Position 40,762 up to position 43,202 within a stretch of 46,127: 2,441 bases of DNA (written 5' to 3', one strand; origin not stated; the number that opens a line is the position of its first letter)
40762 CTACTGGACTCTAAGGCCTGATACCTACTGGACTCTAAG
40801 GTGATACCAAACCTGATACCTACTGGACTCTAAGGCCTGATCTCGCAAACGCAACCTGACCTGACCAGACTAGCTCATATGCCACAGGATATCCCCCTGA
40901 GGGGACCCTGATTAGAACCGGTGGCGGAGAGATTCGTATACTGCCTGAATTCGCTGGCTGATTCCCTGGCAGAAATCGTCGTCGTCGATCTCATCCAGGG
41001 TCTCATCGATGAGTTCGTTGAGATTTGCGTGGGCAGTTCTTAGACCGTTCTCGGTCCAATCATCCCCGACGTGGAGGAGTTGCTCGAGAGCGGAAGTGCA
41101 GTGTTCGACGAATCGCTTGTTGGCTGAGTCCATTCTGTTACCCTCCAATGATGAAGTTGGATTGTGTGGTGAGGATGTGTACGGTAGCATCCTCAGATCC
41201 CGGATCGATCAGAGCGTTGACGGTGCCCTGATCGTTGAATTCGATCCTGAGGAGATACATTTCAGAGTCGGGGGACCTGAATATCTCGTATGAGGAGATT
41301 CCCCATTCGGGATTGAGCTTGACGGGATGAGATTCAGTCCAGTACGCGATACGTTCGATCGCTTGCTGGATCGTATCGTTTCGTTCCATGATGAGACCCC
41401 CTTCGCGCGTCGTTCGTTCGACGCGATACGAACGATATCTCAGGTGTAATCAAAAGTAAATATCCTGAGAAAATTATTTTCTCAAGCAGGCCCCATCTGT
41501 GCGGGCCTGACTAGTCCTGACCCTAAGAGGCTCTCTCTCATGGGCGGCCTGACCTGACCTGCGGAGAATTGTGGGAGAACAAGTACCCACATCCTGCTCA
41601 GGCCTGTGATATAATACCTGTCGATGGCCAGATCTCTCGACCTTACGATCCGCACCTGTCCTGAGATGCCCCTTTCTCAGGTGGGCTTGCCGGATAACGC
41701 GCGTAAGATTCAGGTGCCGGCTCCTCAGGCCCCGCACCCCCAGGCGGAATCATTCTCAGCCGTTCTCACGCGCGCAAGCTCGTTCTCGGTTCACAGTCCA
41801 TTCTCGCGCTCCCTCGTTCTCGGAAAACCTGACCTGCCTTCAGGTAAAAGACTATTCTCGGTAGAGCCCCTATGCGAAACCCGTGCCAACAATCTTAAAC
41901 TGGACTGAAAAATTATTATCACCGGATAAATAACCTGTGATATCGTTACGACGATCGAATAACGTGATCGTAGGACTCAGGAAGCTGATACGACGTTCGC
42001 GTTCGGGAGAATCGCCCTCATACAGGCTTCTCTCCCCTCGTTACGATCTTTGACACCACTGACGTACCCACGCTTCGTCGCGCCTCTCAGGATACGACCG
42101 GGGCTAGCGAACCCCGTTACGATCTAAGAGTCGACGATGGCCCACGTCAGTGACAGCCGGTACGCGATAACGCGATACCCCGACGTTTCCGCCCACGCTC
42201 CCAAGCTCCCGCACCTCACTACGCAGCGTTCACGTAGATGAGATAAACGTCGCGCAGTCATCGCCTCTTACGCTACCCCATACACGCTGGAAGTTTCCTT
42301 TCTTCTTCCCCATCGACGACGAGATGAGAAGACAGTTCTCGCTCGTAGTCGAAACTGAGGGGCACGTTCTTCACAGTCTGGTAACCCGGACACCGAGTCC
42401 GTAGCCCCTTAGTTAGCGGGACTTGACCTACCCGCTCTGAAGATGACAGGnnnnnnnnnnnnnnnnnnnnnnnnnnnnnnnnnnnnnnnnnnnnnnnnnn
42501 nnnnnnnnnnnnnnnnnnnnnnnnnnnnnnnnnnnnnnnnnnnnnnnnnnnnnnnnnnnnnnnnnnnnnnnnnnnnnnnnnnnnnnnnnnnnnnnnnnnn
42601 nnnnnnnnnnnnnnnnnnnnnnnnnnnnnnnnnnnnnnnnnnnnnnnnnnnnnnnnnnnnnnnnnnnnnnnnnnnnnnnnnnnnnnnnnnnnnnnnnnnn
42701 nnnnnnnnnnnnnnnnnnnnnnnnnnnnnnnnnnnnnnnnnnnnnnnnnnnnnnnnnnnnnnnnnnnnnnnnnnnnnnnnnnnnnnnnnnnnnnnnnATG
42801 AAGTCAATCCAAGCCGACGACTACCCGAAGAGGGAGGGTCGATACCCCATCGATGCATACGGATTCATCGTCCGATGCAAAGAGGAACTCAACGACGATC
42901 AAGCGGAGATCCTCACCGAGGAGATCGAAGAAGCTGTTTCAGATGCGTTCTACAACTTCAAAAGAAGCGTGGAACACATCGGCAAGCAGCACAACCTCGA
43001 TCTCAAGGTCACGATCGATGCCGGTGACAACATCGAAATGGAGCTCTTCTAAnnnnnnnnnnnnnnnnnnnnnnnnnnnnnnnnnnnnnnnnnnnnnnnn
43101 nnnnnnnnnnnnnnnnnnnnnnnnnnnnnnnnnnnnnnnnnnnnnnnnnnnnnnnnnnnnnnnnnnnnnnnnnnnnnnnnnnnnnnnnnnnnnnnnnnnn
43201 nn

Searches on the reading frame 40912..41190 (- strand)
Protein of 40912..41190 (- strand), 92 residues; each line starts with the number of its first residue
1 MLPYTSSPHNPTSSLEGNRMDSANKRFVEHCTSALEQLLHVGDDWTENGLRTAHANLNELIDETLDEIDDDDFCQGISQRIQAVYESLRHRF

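Call 9: search_protein_families(library=pfam, proteins=[window:40912-41190:-], max_evalue=1)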
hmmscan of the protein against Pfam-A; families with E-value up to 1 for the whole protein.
window:40912-41190:- (92 aa): 2 families
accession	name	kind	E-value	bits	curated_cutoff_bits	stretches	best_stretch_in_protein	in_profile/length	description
PF04882.17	Peroxin-3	-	0.0084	15.7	27.6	1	38-88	332-382/458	Peroxin-3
PF20572.3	DUF6781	-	0.014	15.6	27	1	20-69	82-131/213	Family of unknown function (DUF6781)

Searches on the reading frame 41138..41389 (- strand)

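Call 9: search_protein_families(library=pfam, proteins=[window:41138-41389:-], max_evalue=1)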
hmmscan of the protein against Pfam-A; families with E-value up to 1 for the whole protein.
window:41138-41389:- (83 aa): 1 family
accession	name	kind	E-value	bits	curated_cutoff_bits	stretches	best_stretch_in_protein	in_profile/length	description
PF13243.12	SQHop_cyclase_C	-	0.0089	15.5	26.1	1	3-78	85-151/319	Squalene-hopene cyclase C-terminal domain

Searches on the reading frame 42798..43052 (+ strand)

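Call 97: search_protein_families(library=pfam, proteins=[window:42798-43052:+], max_evalue=0.01)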
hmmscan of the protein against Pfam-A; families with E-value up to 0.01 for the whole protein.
window:42798-43052:+ (84 aa): 1 family
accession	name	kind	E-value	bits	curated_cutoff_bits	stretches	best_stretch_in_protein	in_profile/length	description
PF08938.16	HBS1_N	-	0.0012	19.6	26.4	1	27-65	33-72/78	HBS1 N-terminus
